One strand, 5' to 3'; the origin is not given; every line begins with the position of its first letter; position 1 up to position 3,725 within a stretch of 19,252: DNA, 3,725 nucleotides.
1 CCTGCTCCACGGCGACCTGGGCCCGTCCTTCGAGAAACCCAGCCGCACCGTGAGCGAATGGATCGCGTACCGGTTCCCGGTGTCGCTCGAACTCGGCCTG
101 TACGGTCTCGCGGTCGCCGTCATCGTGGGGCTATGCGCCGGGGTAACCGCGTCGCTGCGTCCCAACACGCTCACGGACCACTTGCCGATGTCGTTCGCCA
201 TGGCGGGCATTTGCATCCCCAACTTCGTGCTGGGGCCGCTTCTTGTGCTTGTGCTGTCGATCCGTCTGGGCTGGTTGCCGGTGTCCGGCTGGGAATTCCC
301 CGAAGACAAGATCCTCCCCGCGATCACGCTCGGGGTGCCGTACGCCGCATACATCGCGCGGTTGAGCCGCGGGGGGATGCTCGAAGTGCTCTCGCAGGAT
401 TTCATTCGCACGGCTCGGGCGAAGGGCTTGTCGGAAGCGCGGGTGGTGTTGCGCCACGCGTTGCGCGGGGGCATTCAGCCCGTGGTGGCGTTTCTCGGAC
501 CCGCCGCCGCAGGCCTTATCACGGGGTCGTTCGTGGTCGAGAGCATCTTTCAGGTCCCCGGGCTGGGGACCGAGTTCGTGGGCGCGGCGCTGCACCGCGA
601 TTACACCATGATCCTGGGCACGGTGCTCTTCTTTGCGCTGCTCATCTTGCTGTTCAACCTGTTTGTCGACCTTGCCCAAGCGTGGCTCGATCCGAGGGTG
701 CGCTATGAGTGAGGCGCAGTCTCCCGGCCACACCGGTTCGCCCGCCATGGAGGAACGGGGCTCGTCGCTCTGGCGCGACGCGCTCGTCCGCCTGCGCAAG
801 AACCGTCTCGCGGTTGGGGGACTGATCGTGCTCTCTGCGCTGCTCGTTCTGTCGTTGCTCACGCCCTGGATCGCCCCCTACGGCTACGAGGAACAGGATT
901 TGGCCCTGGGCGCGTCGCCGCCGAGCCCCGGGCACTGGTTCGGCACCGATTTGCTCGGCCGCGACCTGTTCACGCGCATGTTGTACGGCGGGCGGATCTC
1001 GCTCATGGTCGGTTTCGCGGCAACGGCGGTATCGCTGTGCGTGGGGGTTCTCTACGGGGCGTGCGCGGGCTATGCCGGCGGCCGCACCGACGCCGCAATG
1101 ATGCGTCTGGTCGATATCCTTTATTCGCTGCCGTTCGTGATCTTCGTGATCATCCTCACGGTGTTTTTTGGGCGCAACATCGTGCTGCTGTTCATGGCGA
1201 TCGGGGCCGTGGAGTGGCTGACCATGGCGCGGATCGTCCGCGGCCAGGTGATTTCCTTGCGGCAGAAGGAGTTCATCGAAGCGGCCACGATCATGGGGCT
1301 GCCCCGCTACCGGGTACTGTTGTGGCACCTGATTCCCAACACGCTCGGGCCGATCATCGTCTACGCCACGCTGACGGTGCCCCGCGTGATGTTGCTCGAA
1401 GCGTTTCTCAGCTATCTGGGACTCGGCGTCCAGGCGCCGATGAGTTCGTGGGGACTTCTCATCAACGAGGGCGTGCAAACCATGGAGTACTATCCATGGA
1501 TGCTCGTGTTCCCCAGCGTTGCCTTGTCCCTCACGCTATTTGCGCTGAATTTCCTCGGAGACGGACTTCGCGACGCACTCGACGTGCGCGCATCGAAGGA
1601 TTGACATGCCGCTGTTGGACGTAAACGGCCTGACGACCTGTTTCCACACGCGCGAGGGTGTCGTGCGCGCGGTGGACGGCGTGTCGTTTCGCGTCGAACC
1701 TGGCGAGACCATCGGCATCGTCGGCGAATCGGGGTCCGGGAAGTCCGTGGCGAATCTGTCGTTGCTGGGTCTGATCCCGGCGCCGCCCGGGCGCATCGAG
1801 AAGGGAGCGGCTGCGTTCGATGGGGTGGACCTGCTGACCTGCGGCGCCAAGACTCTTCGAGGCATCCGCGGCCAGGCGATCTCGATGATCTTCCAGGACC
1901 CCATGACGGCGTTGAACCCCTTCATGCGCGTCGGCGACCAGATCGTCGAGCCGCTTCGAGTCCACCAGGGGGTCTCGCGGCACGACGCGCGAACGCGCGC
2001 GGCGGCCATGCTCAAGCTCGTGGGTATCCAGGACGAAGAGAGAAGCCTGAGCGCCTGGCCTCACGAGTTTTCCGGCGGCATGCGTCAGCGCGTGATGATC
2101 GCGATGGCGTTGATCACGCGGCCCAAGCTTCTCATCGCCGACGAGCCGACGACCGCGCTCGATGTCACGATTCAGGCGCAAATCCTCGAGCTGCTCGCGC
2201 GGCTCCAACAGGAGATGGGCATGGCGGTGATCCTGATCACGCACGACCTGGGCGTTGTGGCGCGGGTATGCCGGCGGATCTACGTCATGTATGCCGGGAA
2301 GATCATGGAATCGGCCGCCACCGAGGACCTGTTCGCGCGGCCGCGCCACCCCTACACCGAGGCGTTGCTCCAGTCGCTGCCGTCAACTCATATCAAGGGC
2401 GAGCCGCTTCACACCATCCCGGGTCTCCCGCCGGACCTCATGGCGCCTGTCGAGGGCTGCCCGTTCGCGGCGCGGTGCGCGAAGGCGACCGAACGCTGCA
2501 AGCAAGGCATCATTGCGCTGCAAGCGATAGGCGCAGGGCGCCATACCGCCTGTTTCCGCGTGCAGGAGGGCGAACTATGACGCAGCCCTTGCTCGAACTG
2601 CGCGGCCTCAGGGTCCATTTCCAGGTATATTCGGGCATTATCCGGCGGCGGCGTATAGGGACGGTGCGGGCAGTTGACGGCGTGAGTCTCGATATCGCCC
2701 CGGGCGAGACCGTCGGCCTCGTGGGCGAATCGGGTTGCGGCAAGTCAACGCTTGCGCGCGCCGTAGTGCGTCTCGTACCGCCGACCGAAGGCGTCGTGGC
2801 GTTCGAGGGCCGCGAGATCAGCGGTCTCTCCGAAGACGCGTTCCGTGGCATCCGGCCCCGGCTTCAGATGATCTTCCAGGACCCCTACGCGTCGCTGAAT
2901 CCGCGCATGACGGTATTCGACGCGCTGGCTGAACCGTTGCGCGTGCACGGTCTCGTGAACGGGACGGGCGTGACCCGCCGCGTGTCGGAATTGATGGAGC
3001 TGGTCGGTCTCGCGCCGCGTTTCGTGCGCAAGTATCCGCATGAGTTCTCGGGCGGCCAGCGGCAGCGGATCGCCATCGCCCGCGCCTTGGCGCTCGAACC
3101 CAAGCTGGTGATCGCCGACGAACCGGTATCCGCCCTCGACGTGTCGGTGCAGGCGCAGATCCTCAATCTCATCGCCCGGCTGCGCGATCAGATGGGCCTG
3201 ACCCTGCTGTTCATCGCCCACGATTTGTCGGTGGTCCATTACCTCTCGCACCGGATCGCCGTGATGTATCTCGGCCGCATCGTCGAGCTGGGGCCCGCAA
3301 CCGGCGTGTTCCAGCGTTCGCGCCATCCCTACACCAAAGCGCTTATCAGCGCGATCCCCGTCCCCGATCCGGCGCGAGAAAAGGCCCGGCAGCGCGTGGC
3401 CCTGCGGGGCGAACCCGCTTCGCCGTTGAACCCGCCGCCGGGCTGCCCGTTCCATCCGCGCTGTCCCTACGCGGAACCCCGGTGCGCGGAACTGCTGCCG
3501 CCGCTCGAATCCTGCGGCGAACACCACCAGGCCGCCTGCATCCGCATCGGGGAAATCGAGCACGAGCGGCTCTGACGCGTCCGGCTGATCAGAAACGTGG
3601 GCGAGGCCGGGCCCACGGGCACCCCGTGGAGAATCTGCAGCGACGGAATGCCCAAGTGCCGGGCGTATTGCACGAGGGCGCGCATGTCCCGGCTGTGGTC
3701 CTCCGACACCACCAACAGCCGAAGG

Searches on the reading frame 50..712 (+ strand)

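Call 11: search_protein_families(library=pfam, proteins=[window:50-712:+], max_evalue=0.01)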
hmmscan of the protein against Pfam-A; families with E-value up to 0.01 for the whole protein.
window:50-712:+ (220 aa): 1 family
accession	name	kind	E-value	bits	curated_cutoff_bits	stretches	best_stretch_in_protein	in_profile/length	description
PF00528.27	BPD_transp_1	-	2.2e-38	132.3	26.4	1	27-218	1-183/184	Binding-protein-dependent transport system inner membrane component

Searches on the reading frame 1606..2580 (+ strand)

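Call 11: search_protein_families(library=pfam, proteins=[window:1606-2580:+], max_evalue=0.01)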
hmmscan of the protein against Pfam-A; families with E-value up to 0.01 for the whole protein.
window:1606-2580:+ (324 aa): 4 families
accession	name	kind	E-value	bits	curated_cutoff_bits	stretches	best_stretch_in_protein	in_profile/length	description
PF00005.33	ABC_tran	-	3.1e-28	99.5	25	1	24-183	2-137/137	ABC transporter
PF08352.17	oligo_HPY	-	5.1e-20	72.1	27.1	1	234-298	1-65/65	Oligopeptide/dipeptide transporter, C-terminal region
PF13304.12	AAA_21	-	2.8e-05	24.8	27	1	152-218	235-303/304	AAA domain, putative AbiEii toxin, Type IV TA system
PF02463.25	SMC_N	-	0.0063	16.4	40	0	144-225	135-208/220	RecF/RecN/SMC N terminal domain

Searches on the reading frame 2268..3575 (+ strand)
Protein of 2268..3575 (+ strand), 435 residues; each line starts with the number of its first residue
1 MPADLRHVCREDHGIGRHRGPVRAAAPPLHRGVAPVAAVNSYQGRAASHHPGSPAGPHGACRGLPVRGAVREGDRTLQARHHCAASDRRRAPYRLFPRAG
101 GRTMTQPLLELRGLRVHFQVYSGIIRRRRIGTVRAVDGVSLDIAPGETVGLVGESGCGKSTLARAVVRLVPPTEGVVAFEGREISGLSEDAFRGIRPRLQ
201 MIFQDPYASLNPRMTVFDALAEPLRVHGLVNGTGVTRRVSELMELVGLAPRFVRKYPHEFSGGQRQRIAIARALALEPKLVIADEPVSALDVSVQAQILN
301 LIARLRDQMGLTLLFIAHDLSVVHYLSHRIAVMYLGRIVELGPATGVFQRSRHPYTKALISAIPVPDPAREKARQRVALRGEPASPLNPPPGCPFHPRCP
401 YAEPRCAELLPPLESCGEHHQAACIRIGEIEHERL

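Call 11: search_protein_families(library=pfam, proteins=[window:2268-3575:+], max_evalue=0.01)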
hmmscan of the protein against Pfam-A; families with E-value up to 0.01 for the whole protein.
window:2268-3575:+ (435 aa): 8 families
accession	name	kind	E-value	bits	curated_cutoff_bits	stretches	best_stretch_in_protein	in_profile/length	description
PF00005.33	ABC_tran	-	8.8e-34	117.5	25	1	137-287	2-136/137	ABC transporter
PF08352.17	oligo_HPY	-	5.3e-20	72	27.1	1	339-406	1-65/65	Oligopeptide/dipeptide transporter, C-terminal region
PF13191.12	AAA_16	-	0.00075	20.5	32.6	1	147-186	25-63/167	AAA ATPase domain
PF13304.12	AAA_21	-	0.0018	18.9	27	0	257-321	235-301/304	AAA domain, putative AbiEii toxin, Type IV TA system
PF13401.12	AAA_22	-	0.0022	18.8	27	0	151-189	10-33/130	AAA domain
PF13555.12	AAA_29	-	0.0022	18.2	27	1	137-174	13-50/61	P-loop containing region of AAA domain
PF02463.25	SMC_N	-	0.0024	17.8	40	0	148-320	26-199/220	RecF/RecN/SMC N terminal domain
PF01078.27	Mg_chelatase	-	0.0025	17.7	20.3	1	135-190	11-66/207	Magnesium chelatase, subunit ChlI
